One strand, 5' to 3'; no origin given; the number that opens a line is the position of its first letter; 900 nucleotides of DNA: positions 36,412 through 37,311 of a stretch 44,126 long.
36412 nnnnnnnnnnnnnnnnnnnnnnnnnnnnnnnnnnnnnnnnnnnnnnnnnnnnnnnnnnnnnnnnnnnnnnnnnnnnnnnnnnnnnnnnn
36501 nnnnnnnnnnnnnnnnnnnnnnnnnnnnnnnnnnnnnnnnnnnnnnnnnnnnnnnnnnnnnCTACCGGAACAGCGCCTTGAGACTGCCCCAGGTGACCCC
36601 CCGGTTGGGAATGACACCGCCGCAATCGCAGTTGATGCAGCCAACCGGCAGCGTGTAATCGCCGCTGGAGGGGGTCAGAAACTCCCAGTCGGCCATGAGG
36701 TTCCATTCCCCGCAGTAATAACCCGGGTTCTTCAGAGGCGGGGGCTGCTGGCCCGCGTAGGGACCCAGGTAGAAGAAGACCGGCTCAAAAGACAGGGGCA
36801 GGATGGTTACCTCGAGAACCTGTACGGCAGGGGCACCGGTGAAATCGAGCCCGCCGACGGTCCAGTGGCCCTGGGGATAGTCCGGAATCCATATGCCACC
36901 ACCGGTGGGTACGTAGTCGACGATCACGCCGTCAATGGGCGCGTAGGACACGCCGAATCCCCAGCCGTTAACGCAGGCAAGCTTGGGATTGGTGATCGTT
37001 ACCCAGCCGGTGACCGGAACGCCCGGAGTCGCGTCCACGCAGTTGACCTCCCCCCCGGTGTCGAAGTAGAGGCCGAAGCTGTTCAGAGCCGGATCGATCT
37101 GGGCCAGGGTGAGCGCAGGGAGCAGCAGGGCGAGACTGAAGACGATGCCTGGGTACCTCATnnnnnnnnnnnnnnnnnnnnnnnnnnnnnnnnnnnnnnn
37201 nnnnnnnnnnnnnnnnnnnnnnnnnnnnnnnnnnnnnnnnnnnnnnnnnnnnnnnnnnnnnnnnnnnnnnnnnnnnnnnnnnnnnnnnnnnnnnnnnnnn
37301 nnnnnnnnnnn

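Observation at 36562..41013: Two tail-family genes flank an ArnT/PMT-like GT-C enzyme and a second uncharacterised polytopic membrane protein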

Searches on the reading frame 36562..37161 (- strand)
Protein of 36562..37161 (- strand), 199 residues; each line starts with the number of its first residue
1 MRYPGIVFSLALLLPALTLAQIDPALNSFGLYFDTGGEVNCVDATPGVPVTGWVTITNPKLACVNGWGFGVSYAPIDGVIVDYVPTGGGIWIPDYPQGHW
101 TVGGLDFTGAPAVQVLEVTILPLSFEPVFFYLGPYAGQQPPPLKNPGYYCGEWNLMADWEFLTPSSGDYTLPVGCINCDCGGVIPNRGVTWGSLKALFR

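Call 3: search_protein_families(library=pfam, proteins=[window:36562-37161:-], max_evalue=1)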
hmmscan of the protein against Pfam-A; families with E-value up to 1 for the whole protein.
window:36562-37161:- (199 aa): 0 families

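Call 4: search_protein_families(library=ncbifam, proteins=[window:36562-37161:-], max_evalue=1)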
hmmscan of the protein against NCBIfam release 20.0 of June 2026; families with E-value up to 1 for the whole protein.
window:36562-37161:- (199 aa): 0 families

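Call 41: find_homologous_proteins(query=window:36562-37161:-, max_evalue=0.01)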
Query window:36562-37161:- (199 aa): 1 proteins with E <= 0.01 among 236 candidates.
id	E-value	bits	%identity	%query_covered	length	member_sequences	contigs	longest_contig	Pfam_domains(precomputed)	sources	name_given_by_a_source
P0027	1.1e-134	465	100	100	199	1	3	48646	-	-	-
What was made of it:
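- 36562..37161 (-): P5, a 199-aa secreted tail protein. Its body is related only to the window's 216-aa tail protein (11481-12131) and a few others. Call 41 found no other relative in 5.8 billion proteins.
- Tried and rejected: A homologue search for P5 found only P5 itself (call 41).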
